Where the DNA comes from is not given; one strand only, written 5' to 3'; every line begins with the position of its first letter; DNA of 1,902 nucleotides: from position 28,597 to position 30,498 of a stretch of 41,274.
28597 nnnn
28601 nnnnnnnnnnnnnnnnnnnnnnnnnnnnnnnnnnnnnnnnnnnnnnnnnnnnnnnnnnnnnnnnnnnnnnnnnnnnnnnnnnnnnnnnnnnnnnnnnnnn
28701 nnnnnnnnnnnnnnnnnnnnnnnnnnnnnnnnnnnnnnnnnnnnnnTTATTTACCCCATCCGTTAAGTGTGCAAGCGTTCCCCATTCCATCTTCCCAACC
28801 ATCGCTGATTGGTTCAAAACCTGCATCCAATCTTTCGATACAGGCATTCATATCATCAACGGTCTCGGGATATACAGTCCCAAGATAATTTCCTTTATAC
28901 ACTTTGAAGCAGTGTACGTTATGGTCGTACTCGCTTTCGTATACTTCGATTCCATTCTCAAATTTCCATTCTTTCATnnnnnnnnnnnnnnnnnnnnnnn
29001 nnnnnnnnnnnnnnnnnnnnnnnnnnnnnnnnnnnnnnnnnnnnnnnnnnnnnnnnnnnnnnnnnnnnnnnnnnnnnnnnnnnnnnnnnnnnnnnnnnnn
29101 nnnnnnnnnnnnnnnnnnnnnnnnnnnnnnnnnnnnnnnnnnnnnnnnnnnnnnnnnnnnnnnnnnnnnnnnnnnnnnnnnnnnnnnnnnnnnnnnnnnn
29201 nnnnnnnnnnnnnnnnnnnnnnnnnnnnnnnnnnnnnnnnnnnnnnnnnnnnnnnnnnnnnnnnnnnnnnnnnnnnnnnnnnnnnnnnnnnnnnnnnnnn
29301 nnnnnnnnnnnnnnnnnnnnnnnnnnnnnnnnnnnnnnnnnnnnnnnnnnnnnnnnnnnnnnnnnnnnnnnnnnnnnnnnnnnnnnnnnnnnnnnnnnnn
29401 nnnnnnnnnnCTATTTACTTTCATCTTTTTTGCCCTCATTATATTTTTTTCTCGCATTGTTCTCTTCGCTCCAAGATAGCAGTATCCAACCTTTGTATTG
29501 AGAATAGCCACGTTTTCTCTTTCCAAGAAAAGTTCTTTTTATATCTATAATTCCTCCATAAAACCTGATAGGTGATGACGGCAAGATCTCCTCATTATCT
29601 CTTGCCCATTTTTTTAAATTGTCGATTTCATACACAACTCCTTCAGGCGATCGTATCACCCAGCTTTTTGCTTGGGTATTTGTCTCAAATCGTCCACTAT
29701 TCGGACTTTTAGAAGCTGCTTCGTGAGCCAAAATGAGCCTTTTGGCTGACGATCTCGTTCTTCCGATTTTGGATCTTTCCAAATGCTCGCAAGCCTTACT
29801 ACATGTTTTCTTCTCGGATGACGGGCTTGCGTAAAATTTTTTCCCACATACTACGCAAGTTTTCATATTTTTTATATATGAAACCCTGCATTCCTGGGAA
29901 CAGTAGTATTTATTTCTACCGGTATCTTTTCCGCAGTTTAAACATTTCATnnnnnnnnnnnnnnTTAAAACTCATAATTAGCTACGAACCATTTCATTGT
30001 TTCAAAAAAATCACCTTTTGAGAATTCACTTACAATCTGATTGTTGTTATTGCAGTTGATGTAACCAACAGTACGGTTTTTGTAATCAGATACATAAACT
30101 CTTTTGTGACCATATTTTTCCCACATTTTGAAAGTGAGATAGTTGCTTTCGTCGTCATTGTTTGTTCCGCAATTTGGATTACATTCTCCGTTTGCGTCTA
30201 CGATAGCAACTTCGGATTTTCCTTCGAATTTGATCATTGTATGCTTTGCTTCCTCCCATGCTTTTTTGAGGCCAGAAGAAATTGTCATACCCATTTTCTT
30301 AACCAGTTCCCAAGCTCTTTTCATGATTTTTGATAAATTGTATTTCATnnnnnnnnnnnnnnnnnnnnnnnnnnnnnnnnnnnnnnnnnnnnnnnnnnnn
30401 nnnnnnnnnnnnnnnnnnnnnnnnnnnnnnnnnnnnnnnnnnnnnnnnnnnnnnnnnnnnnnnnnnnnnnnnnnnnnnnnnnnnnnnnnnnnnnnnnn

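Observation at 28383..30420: Duplicated consensus promoter with an embedded palindromic operator drives two leftward mini-operons of small proteins and an AbrB-type regulator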

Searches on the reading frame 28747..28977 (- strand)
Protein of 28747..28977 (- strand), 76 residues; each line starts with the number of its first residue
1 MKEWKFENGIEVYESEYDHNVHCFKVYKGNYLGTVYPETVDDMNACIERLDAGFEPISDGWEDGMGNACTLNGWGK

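Call 5: search_protein_families(library=pfam, proteins=[window:28747-28977:-], max_evalue=0.1)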
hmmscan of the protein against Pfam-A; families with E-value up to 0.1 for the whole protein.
window:28747-28977:- (76 aa): 0 families

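Call 10: search_protein_families(library=phrogs, proteins=[window:28747-28977:-], max_evalue=0.1)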
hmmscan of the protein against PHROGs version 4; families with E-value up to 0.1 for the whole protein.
window:28747-28977:- (76 aa): 1 family
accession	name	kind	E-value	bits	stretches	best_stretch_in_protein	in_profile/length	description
phrog_21386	-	unknown function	0.015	16.6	1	36-51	41-56/57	-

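Call 11: search_protein_families(library=ncbifam, proteins=[window:28747-28977:-], max_evalue=0.1)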
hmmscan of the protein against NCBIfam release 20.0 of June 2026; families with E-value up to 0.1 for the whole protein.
window:28747-28977:- (76 aa): 0 families

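Call 67: search_solved_structures(query=window:28747-28977:-, max_evalue=5)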
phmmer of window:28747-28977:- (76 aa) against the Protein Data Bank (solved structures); distinct sequences matched with E-value up to 5: 6.
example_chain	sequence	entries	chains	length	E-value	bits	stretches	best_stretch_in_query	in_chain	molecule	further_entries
8pra_A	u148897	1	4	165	0.46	14.3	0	3-16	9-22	Cell surface protein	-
3edu_A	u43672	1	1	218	0.65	13.8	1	31-66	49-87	Spectrin beta chain, erythrocyte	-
3f57_A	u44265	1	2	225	0.69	13.7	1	31-66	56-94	Spectrin beta chain, erythrocyte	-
3kbt_A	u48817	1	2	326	1.4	12.8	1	32-66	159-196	Spectrin beta chain, erythrocyte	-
3kbu_A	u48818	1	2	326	1.4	12.7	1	32-66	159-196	Spectrin beta chain, erythrocyte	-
4w4j_A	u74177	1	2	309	1.5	12.6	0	9-54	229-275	EspG3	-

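Call 77: search_protein_families(library=padloc, proteins=[window:28747-28977:-], max_evalue=0.01)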
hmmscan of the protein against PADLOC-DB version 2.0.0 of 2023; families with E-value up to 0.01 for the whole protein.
window:28747-28977:- (76 aa): 0 families

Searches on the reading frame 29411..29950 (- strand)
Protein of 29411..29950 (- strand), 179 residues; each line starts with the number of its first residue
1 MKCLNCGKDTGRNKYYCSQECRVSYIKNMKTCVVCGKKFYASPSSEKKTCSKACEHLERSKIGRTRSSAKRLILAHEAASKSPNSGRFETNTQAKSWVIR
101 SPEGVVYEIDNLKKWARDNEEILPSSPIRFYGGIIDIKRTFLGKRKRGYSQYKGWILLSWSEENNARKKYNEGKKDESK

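Call 5: search_protein_families(library=pfam, proteins=[window:29411-29950:-], max_evalue=0.1)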
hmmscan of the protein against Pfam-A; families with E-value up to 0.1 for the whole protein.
window:29411-29950:- (179 aa): 3 families
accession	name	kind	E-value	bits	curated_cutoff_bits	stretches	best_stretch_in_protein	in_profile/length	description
PF09889.16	DUF2116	-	0.00012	22.5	26.8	1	3-30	6-33/59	Probable treble clef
PF12855.13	Ecl1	-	0.015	16.8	28.3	0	3-23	8-30/170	TORC1 inhibitor Ecl family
PF18912.6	DZR_2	-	0.061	13.6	27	1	2-51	9-53/56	Double zinc ribbon domain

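Call 10: search_protein_families(library=phrogs, proteins=[window:29411-29950:-], max_evalue=0.1)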
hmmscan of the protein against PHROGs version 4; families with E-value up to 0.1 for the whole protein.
window:29411-29950:- (179 aa): 4 families
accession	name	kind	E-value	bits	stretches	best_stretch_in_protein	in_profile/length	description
phrog_1271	-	DNA, RNA and nucleotide metabolism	9.1e-13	49.3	1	2-84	179-248/361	HNH endonuclease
phrog_32573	-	unknown function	0.0008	20.7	1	27-72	73-116/118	-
phrog_3794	-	unknown function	0.0019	18.8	1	27-66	6-44/50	-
phrog_2308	-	unknown function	0.0085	17.2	1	4-61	59-132/138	-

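Call 11: search_protein_families(library=ncbifam, proteins=[window:29411-29950:-], max_evalue=0.1)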
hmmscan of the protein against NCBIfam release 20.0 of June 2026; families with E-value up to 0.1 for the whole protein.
window:29411-29950:- (179 aa): 0 families

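Call 53: search_dna_similar(query=window:29411-29950:-, collection=phages, mode=protein, max_evalue=0.001, max_rows=25)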
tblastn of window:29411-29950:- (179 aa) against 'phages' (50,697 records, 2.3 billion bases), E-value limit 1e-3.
Records with a match: 3; places in all: 3; records where one place covers at least 80% of the query: 1.
Best place of each record, by identity: <60% 3.
By first word of the organism name: Bacteriophage 2; Inovirus 1.
By host as written in the record: - 2; Homo sapiens 1.
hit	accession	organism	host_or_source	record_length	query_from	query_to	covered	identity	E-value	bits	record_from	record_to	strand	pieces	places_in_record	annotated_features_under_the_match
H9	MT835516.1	Bacteriophage sp.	human fecal samples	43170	2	172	96%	52.9%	7e-52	182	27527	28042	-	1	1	record has no annotation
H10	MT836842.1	Bacteriophage sp.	human fecal samples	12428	19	158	78%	38.0%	6e-19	89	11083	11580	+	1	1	record has no annotation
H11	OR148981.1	Inovirus D_HF2_82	Homo sapiens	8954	75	130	31%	46.4%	3e-7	55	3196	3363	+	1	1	hypothetical protein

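Call 66: search_solved_structures(query=window:29411-29950:-, max_evalue=5)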
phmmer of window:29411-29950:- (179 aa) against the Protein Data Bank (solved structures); distinct sequences matched with E-value up to 5: 4.
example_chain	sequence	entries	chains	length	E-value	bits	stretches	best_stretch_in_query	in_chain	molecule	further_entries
9kja_A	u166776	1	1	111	4e-06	29.7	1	75-123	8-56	HNH endonuclease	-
2d8q_A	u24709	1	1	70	0.39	13.4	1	11-38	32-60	Zinc finger MYND domain containing protein 10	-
3o0p_A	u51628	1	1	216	0.85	12.3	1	35-131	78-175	Sortase family protein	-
4ap4_A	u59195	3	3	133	2.6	10.8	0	14-39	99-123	E3 UBIQUITIN LIGASE RNF4 | E3 UBIQUITIN-PROTEIN LIGASE RNF4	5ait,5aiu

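Call 77: search_protein_families(library=padloc, proteins=[window:29411-29950:-], max_evalue=0.01)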
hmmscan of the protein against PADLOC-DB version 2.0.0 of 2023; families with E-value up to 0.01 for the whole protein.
window:29411-29950:- (179 aa): 0 families

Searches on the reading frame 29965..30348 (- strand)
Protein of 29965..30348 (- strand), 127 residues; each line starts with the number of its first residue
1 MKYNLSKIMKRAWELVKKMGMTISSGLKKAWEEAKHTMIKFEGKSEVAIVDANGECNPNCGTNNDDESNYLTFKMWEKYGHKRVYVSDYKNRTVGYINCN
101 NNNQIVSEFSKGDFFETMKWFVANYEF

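Call 5: search_protein_families(library=pfam, proteins=[window:29965-30348:-], max_evalue=0.1)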
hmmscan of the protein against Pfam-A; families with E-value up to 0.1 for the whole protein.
window:29965-30348:- (127 aa): 1 family
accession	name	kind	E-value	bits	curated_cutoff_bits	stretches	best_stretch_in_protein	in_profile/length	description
PF18950.5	DUF5694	-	0.03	15.1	27.5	1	64-108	20-58/185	Family of unknown function (DUF5694)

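Call 10: search_protein_families(library=phrogs, proteins=[window:29965-30348:-], max_evalue=0.1)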
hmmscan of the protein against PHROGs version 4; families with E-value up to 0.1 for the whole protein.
window:29965-30348:- (127 aa): 3 families
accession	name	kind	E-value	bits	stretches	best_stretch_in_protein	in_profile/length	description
phrog_1086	-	unknown function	0.00087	19.9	1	4-73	5-74/137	-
phrog_30054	-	unknown function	0.0062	17.8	1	2-55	28-84/111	-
phrog_28198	-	unknown function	0.017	16.4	1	2-46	3-48/79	-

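Call 11: search_protein_families(library=ncbifam, proteins=[window:29965-30348:-], max_evalue=0.1)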
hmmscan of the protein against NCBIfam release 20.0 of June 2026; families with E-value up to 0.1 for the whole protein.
window:29965-30348:- (127 aa): 1 family
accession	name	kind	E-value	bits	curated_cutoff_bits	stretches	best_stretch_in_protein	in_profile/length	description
NF011495.0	PRK14903.1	equivalog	0.071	11.9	503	0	7-52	347-393/431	16S rRNA (cytosine(967)-C(5))-methyltransferase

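Call 52: search_dna_similar(query=window:29965-30348:-, collection=phages, mode=protein, max_evalue=0.001, max_rows=25)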
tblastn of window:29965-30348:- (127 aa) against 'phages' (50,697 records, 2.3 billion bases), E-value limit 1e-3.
Records with a match: 5; places in all: 5; records where one place covers at least 80% of the query: 1.
Best place of each record, by identity: 60-80% 1; <60% 4.
By first word of the organism name: Bacteriophage 5.
By host as written in the record: - 5.
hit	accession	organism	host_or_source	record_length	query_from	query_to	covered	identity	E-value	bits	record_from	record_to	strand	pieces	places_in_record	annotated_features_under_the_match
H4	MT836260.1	Bacteriophage sp.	human fecal samples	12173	2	127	99%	74.6%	3e-55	190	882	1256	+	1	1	record has no annotation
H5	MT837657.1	Bacteriophage sp.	human fecal samples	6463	2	99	77%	53.5%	8e-24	100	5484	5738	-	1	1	record has no annotation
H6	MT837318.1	Bacteriophage sp.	human fecal samples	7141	41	127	69%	47.1%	2e-19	88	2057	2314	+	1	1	record has no annotation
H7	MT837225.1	Bacteriophage sp.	human fecal samples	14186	2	90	70%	40.4%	3e-10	62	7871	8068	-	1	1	record has no annotation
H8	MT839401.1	Bacteriophage sp.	human fecal samples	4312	1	38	30%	55.3%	1e-4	45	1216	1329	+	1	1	record has no annotation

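Call 59: find_homologous_proteins(query=window:29965-30348:-, max_evalue=0.001)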
Query window:29965-30348:- (127 aa): 387 proteins with E <= 0.001 among 392 candidates; the best 120 are listed.
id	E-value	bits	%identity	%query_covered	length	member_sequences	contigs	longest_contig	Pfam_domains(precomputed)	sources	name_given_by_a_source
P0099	3.3e-79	281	97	100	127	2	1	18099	-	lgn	-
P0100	2.8e-78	278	96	100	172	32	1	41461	-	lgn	-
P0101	4.1e-64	232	82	99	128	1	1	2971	-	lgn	-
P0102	5.1e-64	232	82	99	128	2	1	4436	-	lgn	-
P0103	1.0e-63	231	81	99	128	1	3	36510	-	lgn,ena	-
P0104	2.5e-63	229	81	99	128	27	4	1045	-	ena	-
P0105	3.3e-63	229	79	99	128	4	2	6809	-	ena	-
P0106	6.6e-63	228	80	99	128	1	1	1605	-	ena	-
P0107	5.5e-62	225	79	99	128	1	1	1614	-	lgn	-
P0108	1.0e-61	224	80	99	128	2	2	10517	-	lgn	-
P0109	2.2e-61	223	79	99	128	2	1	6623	-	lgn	-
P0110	5.2e-61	222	79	99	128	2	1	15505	-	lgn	-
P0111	6.5e-61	221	78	99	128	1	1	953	-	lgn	-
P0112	2.2e-60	220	79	99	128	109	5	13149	-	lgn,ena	-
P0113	1.5e-59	217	79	99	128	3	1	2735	-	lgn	-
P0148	3.8e-35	138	56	99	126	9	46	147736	-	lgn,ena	-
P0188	1.5e-20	91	46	99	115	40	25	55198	-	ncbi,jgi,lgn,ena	jgi:hypothetical protein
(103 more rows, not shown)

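Call 60: find_encoding_contigs(protein=P0188, flank=4000, max_places=4)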
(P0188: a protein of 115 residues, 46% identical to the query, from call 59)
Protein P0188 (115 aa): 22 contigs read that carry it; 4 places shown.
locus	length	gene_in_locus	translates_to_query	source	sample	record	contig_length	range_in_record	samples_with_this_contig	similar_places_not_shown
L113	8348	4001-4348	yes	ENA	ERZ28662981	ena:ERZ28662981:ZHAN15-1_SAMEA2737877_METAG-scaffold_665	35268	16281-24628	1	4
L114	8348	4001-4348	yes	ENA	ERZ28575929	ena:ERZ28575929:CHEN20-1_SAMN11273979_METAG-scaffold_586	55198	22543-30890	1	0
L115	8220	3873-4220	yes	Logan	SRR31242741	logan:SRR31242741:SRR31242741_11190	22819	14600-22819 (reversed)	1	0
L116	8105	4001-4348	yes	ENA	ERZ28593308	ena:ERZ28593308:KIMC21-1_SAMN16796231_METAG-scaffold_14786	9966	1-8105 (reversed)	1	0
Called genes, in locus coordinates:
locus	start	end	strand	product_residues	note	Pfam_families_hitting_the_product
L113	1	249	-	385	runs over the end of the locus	-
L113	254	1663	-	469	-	-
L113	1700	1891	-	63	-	-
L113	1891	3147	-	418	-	PF04466:Terminase_3, PF17288:Terminase_3C (weak)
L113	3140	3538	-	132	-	PF03592:Terminase_2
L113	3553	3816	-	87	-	-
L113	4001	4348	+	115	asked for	-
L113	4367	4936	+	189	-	-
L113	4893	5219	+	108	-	-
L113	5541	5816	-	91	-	-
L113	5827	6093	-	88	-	-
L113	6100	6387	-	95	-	-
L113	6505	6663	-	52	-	-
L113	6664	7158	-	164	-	-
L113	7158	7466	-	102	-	-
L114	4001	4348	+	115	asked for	-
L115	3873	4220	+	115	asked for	-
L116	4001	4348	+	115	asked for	-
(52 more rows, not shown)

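Call 61: find_encoding_contigs(protein=P0148, flank=4000, max_places=4)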
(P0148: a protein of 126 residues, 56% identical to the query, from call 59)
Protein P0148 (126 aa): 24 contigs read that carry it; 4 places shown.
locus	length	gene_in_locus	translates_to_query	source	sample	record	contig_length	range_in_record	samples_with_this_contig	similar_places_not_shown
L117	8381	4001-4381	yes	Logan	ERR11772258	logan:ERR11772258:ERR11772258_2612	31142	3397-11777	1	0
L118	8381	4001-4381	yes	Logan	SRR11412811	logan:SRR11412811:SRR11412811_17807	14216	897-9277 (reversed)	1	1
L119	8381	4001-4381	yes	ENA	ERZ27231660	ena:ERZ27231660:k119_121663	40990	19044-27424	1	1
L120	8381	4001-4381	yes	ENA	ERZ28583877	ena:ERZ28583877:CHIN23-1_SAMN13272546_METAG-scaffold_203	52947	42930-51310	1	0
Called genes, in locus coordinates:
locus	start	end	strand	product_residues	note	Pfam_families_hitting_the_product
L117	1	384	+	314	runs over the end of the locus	PF00929:RNase_T, PF16473:Rv2179c-like (weak), PF00533:BRCT (weak)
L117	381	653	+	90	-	-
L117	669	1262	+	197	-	-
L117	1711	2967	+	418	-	PF14659:Phage_int_SAM_3, PF00589:Phage_integrase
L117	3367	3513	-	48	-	-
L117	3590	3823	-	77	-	PF13443:HTH_26 (weak)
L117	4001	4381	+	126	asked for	-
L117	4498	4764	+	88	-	-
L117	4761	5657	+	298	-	PF14659:Phage_int_SAM_3 (weak), PF00589:Phage_integrase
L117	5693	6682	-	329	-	PF13529:Peptidase_C39_2 (weak), PF01471:PG_binding_1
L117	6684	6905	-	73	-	PF16945:Phage_r1t_holin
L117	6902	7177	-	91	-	-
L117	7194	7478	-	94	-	-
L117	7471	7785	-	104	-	PF13754:Big_3_4 (weak)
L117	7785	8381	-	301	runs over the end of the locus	PF17957:Big_7 (faint), PF19077:Big_13 (faint), PF09136:Glucodextran_B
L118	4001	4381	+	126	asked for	-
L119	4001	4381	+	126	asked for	-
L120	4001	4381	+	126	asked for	-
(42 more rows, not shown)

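Call 65: search_solved_structures(query=A4, max_evalue=5)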
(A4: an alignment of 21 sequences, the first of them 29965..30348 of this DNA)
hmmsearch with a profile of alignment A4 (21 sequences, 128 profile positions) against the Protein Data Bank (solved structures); distinct sequences matched with E-value up to 5: 2.
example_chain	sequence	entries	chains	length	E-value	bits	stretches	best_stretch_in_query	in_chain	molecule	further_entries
5cwg_A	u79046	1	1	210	0.03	17.7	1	10-48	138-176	Designed helical repeat protein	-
5cwc_A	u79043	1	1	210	0.033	17.6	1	10-48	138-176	Designed helical repeat protein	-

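Call 77: search_protein_families(library=padloc, proteins=[window:29965-30348:-], max_evalue=0.01)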
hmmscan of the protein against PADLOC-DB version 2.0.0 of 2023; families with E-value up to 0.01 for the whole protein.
window:29965-30348:- (127 aa): 0 families

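Call 89: find_encoding_contigs(protein=window:29965-30348:-, flank=3000, max_places=8)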
Protein window:29965-30348:- (127 aa): 20 contigs read that carry it; 8 places shown.
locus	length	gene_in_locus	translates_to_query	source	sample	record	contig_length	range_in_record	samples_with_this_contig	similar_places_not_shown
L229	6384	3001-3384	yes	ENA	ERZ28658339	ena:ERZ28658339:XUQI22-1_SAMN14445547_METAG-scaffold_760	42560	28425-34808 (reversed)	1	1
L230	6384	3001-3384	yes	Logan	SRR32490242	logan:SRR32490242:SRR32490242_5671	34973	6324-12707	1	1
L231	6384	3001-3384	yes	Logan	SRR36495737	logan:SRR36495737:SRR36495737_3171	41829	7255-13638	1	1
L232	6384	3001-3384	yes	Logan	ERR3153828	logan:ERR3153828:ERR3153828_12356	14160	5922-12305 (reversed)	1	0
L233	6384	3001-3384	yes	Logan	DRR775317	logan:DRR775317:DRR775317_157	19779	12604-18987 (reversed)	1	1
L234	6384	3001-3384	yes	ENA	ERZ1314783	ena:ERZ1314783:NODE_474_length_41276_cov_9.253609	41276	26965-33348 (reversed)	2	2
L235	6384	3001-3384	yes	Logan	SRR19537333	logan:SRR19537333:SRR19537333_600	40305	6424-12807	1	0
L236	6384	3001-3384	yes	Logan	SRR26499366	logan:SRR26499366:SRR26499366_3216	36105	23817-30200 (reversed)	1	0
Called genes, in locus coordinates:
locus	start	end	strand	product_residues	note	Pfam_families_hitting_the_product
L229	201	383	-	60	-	-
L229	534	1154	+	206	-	PF01381:HTH_3, PF13560:HTH_31 (weak)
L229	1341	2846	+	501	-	PF00239:Resolvase, PF07508:Recombinase, PF13408:Zn_ribbon_recom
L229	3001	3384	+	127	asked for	-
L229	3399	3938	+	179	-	-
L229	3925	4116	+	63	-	PF04014:MazE_antitoxin (weak)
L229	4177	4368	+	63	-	-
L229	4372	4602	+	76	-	-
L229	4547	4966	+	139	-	-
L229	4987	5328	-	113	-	-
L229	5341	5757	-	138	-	-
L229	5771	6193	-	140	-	-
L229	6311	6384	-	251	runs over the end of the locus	-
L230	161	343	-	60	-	-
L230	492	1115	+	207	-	PF13560:HTH_31 (weak), PF01381:HTH_3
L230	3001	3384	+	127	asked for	-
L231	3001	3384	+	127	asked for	-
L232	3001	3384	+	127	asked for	-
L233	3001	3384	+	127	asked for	-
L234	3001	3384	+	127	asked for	-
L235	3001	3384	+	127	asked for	-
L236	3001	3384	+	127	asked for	-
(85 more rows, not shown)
